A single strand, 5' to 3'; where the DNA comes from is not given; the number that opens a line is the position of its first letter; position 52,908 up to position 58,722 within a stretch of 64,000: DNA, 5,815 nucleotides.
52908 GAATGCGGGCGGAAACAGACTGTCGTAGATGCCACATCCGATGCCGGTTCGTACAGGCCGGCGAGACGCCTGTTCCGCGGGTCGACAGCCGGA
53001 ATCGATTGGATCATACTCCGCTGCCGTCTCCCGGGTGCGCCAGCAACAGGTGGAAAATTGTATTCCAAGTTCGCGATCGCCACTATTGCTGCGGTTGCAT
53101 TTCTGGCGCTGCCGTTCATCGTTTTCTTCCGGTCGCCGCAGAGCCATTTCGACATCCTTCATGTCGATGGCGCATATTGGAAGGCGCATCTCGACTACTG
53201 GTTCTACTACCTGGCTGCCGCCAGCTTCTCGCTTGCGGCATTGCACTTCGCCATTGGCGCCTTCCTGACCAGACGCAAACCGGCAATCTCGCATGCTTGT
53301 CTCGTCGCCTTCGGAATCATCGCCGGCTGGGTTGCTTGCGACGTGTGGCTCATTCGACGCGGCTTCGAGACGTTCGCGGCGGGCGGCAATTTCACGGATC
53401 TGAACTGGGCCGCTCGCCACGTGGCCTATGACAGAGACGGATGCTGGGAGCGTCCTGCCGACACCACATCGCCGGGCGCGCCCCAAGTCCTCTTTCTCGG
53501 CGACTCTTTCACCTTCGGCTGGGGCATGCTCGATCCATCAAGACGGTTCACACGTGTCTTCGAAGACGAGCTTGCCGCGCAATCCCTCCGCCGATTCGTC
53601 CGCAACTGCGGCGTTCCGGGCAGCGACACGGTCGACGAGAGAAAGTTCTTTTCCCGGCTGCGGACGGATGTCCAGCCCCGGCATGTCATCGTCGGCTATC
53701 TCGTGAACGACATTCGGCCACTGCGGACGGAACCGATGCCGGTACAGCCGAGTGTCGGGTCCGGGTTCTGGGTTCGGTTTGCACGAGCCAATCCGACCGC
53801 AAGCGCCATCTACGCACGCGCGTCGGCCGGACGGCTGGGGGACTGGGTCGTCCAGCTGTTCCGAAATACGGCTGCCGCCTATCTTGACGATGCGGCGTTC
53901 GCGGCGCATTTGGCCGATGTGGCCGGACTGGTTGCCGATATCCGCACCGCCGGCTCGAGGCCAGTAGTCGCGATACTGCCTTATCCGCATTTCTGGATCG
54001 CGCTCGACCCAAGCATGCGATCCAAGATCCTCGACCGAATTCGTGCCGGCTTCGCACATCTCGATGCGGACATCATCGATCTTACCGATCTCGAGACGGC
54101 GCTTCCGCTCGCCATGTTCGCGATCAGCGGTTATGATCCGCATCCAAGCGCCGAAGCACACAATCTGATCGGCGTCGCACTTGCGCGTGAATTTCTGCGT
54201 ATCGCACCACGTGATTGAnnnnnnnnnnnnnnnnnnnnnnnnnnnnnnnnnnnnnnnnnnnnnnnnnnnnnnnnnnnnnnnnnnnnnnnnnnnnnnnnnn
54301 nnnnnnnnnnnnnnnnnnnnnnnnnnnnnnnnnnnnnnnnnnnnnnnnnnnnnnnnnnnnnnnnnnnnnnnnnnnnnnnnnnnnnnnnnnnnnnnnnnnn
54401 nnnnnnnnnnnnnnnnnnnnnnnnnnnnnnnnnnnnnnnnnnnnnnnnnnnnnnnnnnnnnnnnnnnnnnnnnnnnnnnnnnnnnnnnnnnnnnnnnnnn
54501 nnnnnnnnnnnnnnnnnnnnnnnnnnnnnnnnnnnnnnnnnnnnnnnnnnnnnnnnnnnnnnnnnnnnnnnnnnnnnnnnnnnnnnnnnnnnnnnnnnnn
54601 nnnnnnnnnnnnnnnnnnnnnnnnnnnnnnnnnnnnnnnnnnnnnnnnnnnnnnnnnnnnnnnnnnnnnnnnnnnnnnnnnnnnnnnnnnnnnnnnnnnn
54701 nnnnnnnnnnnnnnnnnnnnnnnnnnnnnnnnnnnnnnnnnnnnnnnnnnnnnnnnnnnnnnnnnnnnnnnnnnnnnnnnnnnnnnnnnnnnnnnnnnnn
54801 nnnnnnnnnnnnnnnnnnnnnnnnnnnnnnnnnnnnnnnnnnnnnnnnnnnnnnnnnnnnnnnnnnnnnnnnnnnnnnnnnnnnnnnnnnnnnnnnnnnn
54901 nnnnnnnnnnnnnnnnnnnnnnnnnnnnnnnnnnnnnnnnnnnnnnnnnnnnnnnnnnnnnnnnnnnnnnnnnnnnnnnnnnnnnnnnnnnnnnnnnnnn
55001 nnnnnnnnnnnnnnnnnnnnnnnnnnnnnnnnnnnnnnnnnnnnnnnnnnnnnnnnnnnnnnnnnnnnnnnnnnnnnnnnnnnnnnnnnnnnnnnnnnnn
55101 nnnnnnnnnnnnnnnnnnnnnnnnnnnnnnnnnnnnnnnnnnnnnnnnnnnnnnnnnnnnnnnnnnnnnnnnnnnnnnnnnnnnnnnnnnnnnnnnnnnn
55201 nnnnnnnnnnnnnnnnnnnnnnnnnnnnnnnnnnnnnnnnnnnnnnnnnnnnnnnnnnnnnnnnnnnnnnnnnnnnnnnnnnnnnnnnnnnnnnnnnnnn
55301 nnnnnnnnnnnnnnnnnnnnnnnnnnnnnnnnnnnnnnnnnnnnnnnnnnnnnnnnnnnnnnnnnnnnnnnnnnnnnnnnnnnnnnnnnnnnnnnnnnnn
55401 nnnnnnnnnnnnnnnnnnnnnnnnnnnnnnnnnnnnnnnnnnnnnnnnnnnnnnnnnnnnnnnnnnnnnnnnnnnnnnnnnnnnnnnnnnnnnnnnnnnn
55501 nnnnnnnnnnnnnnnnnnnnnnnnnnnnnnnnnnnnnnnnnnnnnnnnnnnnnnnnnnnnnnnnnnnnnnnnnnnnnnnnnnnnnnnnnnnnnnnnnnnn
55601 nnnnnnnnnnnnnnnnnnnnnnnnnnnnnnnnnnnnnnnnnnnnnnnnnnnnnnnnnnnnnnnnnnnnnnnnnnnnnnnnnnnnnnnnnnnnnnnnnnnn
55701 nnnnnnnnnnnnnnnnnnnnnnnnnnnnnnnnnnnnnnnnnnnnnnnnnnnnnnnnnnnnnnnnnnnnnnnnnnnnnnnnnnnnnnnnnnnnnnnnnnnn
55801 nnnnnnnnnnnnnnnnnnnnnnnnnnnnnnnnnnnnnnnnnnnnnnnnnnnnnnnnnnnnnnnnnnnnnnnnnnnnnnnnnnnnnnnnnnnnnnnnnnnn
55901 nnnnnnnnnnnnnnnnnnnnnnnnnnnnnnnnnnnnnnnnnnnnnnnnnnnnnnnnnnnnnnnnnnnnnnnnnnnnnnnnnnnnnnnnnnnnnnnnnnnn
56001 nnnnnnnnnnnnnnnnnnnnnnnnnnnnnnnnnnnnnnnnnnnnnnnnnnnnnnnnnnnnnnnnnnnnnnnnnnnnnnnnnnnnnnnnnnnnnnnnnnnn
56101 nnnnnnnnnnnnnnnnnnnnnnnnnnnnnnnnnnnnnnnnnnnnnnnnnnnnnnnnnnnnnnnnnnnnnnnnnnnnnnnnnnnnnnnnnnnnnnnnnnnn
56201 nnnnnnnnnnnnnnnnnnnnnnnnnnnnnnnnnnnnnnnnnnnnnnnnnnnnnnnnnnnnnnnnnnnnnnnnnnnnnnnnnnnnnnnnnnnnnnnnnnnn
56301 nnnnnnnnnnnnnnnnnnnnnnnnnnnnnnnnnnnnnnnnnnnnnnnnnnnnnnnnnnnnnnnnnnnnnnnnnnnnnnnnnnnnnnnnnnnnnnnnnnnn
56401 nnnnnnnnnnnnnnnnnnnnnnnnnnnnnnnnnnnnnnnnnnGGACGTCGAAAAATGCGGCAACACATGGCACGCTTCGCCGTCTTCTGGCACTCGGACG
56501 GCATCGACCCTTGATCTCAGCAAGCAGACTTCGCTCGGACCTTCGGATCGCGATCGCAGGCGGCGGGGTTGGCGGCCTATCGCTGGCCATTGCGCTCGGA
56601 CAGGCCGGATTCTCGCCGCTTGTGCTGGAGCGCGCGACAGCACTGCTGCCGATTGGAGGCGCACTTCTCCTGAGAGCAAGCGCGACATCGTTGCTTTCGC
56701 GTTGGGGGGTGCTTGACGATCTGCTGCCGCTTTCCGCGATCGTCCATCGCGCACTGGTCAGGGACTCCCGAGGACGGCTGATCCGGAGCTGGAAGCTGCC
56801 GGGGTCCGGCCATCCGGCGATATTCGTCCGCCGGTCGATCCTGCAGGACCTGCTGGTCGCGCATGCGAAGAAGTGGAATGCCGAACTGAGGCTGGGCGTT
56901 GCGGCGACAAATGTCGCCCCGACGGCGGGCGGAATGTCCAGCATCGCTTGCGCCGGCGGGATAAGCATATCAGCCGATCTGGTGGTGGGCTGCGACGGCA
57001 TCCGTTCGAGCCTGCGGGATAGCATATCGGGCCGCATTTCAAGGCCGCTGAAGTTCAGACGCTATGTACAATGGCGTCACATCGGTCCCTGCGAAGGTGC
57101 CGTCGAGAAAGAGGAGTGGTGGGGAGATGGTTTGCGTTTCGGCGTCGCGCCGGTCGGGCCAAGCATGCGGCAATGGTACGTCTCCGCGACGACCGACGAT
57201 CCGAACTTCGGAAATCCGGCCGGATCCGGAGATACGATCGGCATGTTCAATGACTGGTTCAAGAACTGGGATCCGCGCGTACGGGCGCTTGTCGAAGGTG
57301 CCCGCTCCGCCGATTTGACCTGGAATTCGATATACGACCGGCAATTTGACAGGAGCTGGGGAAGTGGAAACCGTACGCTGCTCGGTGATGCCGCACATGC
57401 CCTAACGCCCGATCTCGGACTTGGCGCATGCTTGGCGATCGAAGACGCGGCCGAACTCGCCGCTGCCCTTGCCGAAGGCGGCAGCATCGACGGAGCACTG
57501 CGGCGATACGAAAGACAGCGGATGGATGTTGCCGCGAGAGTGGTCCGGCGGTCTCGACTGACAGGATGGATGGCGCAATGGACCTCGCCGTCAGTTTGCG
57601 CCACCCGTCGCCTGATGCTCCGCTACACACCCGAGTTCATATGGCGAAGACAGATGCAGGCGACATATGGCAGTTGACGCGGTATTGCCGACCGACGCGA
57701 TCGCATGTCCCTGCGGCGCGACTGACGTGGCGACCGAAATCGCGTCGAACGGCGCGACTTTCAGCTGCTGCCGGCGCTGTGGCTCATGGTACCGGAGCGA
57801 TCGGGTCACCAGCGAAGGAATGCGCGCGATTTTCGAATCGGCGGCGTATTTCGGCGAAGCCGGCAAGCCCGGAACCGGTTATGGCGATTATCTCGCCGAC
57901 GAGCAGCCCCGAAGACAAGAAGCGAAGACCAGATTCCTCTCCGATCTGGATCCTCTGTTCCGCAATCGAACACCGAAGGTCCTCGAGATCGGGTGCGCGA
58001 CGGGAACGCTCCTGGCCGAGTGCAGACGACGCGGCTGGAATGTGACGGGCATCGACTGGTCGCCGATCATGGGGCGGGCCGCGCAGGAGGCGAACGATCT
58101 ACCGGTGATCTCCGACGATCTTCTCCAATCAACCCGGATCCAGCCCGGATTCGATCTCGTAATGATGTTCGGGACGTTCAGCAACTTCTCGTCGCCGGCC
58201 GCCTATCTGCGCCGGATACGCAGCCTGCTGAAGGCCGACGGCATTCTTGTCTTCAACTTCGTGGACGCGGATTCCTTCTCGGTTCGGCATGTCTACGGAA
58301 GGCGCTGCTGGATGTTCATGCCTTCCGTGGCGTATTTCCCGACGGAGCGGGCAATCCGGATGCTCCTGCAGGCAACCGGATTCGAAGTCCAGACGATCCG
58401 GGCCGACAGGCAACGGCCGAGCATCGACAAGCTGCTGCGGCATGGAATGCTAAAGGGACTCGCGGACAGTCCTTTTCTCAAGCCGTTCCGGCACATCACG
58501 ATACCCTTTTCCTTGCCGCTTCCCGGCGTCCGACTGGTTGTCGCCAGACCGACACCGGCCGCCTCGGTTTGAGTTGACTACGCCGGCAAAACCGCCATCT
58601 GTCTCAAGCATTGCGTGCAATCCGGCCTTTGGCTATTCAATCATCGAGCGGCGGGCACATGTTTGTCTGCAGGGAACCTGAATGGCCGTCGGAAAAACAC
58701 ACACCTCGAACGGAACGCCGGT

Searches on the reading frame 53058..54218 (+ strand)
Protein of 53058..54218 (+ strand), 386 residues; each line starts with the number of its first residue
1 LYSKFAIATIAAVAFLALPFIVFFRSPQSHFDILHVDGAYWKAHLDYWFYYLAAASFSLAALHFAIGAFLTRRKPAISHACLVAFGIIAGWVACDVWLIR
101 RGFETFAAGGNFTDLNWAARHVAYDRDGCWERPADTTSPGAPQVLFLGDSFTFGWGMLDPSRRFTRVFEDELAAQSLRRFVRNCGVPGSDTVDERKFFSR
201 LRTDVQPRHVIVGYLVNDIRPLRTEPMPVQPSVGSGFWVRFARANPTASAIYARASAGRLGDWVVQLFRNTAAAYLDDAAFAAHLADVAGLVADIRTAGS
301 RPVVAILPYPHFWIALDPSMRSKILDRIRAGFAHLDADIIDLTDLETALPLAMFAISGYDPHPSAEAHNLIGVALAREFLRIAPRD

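Call 89: search_protein_families(library=pfam, proteins=[window:53058-54218:+], max_evalue=0.01)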
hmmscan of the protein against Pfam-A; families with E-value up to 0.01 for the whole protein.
window:53058-54218:+ (386 aa): 1 family
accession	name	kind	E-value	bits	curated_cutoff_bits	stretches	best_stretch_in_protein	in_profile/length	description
PF13472.12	Lipase_GDSL_2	-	2.5e-11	44.9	32.9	1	146-369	1-177/178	GDSL-like Lipase/Acylhydrolase family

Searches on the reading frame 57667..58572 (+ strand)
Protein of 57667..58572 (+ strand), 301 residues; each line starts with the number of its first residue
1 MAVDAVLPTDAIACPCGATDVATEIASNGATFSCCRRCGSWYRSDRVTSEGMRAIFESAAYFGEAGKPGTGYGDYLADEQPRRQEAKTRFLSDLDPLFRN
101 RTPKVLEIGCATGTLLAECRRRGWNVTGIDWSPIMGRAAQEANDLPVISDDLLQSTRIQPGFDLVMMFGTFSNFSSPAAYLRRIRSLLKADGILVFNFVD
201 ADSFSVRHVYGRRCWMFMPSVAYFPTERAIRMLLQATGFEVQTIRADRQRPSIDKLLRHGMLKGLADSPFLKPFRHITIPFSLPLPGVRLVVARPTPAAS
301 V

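Call 89: search_protein_families(library=pfam, proteins=[window:57667-58572:+], max_evalue=0.01)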
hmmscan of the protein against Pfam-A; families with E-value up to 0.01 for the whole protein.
window:57667-58572:+ (301 aa): 6 families
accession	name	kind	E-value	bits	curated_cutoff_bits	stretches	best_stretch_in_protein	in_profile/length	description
PF13489.12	Methyltransf_23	-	5.6e-23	81.9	27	1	89-242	11-162/164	Methyltransferase domain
PF08242.18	Methyltransf_12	-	1.5e-14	55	30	1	106-194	1-98/98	Methyltransferase domain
PF13649.12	Methyltransf_25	-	2.6e-12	47.7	27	1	105-192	1-97/97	Methyltransferase domain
PF08241.18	Methyltransf_11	-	1.1e-11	45.7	21.2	1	106-196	1-95/95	Methyltransferase domain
PF13847.12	Methyltransf_31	-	5.6e-08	33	27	1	104-200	6-113/145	Methyltransferase domain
PF08003.17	Methyltransf_9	-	0.00098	18.6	23.8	1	139-241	164-262/315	Protein of unknown function (DUF1698)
